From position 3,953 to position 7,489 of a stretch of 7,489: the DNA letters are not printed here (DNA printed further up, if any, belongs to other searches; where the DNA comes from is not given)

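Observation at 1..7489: Locus-level hypothesis: a pilin-like tip protein plus a giant anchored adhesin form a cell-surface or host-attachment module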

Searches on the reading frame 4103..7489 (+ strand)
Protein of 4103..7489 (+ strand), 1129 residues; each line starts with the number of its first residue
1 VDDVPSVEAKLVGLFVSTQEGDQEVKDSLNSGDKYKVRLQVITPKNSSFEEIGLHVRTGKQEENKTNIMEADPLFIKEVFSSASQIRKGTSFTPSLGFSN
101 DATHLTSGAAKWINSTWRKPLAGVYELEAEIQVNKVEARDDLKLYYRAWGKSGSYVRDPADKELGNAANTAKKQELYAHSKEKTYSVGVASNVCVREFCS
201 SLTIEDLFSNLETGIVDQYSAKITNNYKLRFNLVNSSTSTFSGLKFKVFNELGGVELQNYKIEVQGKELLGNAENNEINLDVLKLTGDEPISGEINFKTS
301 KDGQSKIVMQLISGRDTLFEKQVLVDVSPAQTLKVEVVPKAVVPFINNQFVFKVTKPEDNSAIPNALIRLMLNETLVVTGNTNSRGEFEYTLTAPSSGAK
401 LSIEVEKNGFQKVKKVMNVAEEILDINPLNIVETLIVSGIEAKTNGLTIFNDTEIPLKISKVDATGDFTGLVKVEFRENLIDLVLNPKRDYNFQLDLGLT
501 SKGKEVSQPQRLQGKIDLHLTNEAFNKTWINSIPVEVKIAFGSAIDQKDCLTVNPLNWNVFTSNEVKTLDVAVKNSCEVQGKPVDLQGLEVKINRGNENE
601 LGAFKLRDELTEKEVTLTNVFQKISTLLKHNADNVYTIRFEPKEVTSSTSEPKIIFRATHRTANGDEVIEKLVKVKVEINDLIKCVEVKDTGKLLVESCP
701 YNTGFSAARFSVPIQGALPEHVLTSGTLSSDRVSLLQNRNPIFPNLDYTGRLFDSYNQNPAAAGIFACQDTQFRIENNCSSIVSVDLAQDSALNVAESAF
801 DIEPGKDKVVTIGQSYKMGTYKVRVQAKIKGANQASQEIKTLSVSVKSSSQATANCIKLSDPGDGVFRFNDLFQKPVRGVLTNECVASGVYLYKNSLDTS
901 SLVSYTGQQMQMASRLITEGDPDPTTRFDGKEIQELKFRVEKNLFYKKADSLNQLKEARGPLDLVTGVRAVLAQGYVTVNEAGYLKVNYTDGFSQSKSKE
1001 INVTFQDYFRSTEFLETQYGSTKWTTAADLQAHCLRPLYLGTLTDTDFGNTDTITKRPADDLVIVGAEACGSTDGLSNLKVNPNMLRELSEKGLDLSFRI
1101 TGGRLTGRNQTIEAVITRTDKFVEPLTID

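Call 56: predict_structure(alignment_id=A3)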
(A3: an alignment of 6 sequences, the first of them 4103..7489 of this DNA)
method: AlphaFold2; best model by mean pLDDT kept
length: 1129 residues; sequences in the alignment: 6
mean_pLDDT: 67.7   pTM: 0.31
mean pLDDT of the five models: 67.7, 66.6, 66.2, 64.7, 64.3
residues with pLDDT >= 90: 107; 70-90: 568; 50-70: 170; < 50: 284
segments of 3 or more residues with pLDDT < 50: 153-175, 189-191, 700-767, 848-854, 871-873, 896-914, 944-978, 1008-1129
pLDDT, mean of each block of 10 residues (from residue 1): 68 76 71 86 77 85 74 85 87 72 82 87 87 69 82 43 41 51 66 67 79 73 85 82 88 83 85 86 80 89 86 84 81 82 74 87 90 88 91 79 83 80 77 82 87 83 85 88 87 90 78 88 77 87 80 88 81 87 82 77 82 80 84 86 78 89 81 85 75 57 29 23 24 23 24 29 42 82 86 79 85 68 85 76 60 58 67 61 71 50 29 50 62 74 47 43 43 45 65 59 59 33 32 30 35 35 28 24 36 29 23 22 23
secondary structure, 60 per line:
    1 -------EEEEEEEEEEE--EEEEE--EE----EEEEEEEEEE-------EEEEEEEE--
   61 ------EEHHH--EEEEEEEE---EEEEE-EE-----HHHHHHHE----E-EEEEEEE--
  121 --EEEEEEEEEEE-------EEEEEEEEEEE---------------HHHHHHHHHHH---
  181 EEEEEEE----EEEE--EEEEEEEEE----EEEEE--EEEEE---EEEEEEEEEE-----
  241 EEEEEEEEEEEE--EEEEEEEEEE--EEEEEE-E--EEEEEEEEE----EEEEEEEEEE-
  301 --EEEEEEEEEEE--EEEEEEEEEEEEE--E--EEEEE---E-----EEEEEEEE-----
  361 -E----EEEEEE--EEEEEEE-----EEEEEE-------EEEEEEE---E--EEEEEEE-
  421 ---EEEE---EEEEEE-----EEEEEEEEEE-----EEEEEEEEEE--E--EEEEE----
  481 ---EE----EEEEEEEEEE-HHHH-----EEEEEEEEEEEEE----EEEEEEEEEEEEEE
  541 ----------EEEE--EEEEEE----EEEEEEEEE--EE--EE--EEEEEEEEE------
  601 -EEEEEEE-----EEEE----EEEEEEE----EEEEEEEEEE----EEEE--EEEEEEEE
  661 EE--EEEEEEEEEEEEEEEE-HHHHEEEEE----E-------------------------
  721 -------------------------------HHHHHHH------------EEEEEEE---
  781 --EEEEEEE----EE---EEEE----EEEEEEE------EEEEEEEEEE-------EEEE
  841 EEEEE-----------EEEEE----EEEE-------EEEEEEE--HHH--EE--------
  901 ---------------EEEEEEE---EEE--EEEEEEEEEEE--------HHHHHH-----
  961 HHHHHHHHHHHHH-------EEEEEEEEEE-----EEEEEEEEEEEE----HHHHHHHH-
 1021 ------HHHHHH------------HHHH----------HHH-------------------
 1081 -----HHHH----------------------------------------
elements in order (helices of 4 or more, strands of 3 or more residues): E8-18 E21-25 E34-43 E51-58 E74-81 E85-89 H98-104 E112-118 E123-133 E141-151 H167-177 E181-187 E192-195 E198-206 E211-215 E218-222 E226-235 E241-252 E255-264 E267-272 E277-285 E290-299 E303-313 E316-328 E334-338 E348-355 E367-372 E375-381 E387-392 E400-406 E413-419 E424-427 E431-436 E442-451 E457-466 E472-476 E490-499 H501-504 E510-522 E527-540 E551-554 E557-562 E567-575 E586-594 E602-608 E614-617 E622-628 E633-642 E647-650 E653-662 E665-680 H682-685 E686-690 H752-758 E771-777 E783-789 E799-802 E807-813 E820-829 E837-845 E857-861 E866-869 E877-883 E916-922 E926-928 E931-941 H950-955 H961-973 E981-990 E996-1007 H1012-1019 H1027-1032 H1045-1048 H1086-1089

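Call 61: fold_search(model_id=the predicted structure, library=pdb)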
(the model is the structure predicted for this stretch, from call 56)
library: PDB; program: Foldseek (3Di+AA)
matches with E <= 10: 1830; with E <= 0.001: 476
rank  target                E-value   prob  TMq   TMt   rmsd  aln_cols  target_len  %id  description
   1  7sqc_O0               1.6e-22  1.00  0.12  0.12  47.4      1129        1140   10  Ciliary C1 central pair apparatus isolated from Chlamydomonas reinhardtii (released 2022-04-13)
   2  9ijj_O                1.0e-21  1.00  0.12  0.11  76.8      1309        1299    9  In situ structure of the central apparatus in mouse sperm axoneme. (released 2025-06-04)
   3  9ijj_h                1.9e-21  1.00  0.14  0.11  37.7      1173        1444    8  In situ structure of the central apparatus in mouse sperm axoneme. (released 2025-06-04)
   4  7som_D                6.1e-21  1.00  0.12  0.09  39.9      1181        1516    9  Ciliary C2 central pair apparatus isolated from Chlamydomonas reinhardtii (released 2022-04-13)
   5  9ijj_4G               6.4e-21  1.00  0.13  0.05  41.3      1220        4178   10  In situ structure of the central apparatus in mouse sperm axoneme. (released 2025-06-04)
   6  9ijj_4I               4.0e-20  1.00  0.12  0.05  52.5      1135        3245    8  In situ structure of the central apparatus in mouse sperm axoneme. (released 2025-06-04)
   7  9ijj_4H               8.8e-20  1.00  0.14  0.06  41.1      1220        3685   10  In situ structure of the central apparatus in mouse sperm axoneme. (released 2025-06-04)
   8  7sqc_2B               2.6e-17  1.00  0.18  0.25  40.0       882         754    9  Ciliary C1 central pair apparatus isolated from Chlamydomonas reinhardtii (released 2022-04-13)
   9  7sqc_2A               6.4e-17  1.00  0.17  0.24  40.2       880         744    8  Ciliary C1 central pair apparatus isolated from Chlamydomonas reinhardtii (released 2022-04-13)
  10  8oq3_A                2.1e-14  1.00  0.12  0.10  47.1      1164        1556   10  Structure of methylamine treated human complement C3 (released 2024-02-21)
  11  8ayh_B                2.7e-14  1.00  0.11  0.12  45.5      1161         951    8  Structure of Complement C5 in Complex with small molecule inhibitor and CVF (released 2022-12-21)
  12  7sqc_F1               5.4e-14  1.00  0.12  0.21  24.1       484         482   11  Ciliary C1 central pair apparatus isolated from Chlamydomonas reinhardtii (released 2022-04-13)
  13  7q60                  6.5e-14  1.00  0.13  0.12  49.0      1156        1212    7  Structure of TEV cleaved A2ML1 (A2ML1-TE) (released 2022-04-20)
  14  6tav_C                9.5e-14  1.00  0.13  0.12  54.0      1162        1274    9  Crystal structure of endopeptidase-induced alpha2-macroglobulin (released 2021-05-12)
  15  9ijj_4J               1.0e-13  1.00  0.10  0.14  48.9      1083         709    7  In situ structure of the central apparatus in mouse sperm axoneme. (released 2025-06-04)
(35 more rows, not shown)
